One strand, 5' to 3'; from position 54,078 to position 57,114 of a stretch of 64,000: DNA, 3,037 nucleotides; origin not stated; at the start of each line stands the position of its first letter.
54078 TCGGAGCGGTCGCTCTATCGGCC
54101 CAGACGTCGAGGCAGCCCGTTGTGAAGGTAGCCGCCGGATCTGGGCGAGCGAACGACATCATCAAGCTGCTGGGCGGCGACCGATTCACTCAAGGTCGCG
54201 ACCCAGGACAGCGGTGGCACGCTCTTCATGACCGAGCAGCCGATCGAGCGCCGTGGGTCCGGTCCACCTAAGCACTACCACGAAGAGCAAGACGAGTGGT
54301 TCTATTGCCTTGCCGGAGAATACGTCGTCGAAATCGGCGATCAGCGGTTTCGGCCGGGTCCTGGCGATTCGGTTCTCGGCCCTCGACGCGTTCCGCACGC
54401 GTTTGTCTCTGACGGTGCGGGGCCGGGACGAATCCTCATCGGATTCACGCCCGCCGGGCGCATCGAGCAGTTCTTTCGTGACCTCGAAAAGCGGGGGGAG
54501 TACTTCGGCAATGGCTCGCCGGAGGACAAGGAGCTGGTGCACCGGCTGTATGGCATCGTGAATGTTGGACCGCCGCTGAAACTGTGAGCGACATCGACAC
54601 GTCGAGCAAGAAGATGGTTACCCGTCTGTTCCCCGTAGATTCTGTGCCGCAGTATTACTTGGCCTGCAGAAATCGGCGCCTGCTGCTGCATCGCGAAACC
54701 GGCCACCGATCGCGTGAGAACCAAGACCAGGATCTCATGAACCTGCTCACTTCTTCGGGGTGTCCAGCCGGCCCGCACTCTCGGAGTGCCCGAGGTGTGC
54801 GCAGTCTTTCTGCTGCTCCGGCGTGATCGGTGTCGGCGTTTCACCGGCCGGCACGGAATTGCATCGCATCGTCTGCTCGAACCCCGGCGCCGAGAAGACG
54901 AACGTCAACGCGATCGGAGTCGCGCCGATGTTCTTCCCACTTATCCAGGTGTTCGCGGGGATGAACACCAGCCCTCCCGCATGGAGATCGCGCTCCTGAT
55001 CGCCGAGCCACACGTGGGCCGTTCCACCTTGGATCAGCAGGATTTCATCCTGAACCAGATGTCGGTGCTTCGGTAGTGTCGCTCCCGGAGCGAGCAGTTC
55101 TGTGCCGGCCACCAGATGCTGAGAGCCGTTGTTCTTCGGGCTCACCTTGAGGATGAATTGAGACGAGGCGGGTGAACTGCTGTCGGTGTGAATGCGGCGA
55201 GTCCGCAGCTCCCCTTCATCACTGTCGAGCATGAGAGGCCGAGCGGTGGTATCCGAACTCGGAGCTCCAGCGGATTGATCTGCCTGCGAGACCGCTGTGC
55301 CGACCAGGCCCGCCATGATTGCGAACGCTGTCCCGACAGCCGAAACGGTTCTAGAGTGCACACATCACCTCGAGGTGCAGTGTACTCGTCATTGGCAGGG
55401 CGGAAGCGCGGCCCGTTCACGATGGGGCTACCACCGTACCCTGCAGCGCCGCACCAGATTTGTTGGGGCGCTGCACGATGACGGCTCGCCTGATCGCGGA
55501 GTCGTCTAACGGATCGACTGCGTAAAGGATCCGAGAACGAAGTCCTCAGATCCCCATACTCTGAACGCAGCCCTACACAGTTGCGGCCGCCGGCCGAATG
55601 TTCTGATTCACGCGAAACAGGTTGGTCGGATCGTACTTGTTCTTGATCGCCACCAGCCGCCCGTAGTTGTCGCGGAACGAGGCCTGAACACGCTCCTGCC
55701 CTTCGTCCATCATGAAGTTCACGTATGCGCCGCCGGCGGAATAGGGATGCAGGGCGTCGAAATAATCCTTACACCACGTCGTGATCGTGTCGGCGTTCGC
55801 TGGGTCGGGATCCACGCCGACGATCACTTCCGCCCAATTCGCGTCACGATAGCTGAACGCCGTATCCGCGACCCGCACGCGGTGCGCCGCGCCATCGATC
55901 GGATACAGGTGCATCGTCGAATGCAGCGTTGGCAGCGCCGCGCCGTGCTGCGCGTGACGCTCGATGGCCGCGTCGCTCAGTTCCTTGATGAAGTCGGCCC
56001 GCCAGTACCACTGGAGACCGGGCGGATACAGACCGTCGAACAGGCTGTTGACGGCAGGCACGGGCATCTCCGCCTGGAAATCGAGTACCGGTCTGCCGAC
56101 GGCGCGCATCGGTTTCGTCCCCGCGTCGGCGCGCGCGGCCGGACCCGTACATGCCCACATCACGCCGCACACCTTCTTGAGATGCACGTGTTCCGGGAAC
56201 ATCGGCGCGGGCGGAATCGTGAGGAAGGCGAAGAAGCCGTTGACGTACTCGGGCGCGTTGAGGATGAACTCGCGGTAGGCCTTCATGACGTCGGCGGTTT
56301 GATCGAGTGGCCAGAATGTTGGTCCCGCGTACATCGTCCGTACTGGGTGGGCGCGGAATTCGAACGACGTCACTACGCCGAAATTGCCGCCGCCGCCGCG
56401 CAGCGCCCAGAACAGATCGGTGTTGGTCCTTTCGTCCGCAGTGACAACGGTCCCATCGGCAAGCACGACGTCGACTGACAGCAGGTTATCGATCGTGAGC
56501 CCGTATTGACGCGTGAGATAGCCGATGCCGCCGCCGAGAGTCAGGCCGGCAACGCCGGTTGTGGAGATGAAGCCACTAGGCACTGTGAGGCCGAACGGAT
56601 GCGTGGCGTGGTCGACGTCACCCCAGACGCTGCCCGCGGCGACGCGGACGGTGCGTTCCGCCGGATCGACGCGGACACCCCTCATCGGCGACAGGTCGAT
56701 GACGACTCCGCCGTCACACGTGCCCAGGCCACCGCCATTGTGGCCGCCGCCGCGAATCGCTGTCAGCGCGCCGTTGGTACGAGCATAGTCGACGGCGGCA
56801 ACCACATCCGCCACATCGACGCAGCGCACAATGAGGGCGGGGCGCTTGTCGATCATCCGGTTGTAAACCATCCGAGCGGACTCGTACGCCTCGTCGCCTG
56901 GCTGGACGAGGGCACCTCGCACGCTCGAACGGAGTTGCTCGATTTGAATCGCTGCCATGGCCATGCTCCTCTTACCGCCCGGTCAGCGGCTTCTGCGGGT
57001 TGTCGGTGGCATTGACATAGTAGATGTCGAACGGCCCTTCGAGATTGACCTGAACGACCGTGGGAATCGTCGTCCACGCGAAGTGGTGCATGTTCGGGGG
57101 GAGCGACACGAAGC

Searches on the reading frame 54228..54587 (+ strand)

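Call 47: search_protein_families(library=pfam, proteins=[window:54228-54587:+], max_evalue=0.01)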
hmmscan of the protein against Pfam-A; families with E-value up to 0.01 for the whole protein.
window:54228-54587:+ (119 aa): 4 families
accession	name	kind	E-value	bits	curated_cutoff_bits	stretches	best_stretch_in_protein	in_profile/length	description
PF07883.17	Cupin_2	-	5.4e-16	58.5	27.2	1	10-70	8-67/70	Cupin domain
PF02311.25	AraC_binding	-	1.9e-05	24.8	21.1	1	14-107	17-109/135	AraC-like ligand binding domain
PF00190.28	Cupin_1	-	0.0003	20.8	22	1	14-78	47-118/151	Cupin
PF16867.11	DMSP_lyase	-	0.0052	17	27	1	14-62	109-156/162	Dimethlysulfonioproprionate lyase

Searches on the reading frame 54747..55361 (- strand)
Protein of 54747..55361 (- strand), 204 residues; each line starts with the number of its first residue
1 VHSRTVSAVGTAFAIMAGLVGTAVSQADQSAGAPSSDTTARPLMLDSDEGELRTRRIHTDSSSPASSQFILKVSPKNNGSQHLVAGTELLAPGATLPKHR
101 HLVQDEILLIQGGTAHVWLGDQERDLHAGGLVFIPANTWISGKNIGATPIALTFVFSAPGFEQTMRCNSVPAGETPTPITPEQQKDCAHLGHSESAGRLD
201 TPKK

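Call 47: search_protein_families(library=pfam, proteins=[window:54747-55361:-], max_evalue=0.01)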
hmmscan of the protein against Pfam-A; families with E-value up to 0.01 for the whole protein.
window:54747-55361:- (204 aa): 5 families
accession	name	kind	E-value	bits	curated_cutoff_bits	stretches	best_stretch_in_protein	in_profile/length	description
PF07883.17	Cupin_2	-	9.1e-12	45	27.2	1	88-156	3-70/70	Cupin domain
PF02311.25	AraC_binding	-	8.5e-05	22.7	21.1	1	91-153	11-72/135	AraC-like ligand binding domain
PF01050.24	MannoseP_isomer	-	0.0019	18.8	23.6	1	91-155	36-100/116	Mannose-6-phosphate isomerase C-terminal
PF12973.13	Cupin_7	-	0.0042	17.3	27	1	90-116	40-66/105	ChrR Cupin-like domain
PF00190.28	Cupin_1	-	0.0045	17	22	1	78-158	29-115/151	Cupin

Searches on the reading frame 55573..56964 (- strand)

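Call 32: search_protein_families(library=pfam, proteins=[window:55573-56964:-], max_evalue=0.001)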
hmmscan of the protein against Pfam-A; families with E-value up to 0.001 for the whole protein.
window:55573-56964:- (463 aa): 2 families
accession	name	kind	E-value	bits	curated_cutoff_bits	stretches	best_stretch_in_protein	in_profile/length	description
PF01565.28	FAD_binding_4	-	1.1e-32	113.1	26.4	1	42-176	1-138/139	FAD binding domain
PF08031.17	BBE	-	7.2e-15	55.2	20.6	1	413-457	1-45/45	Berberine and berberine like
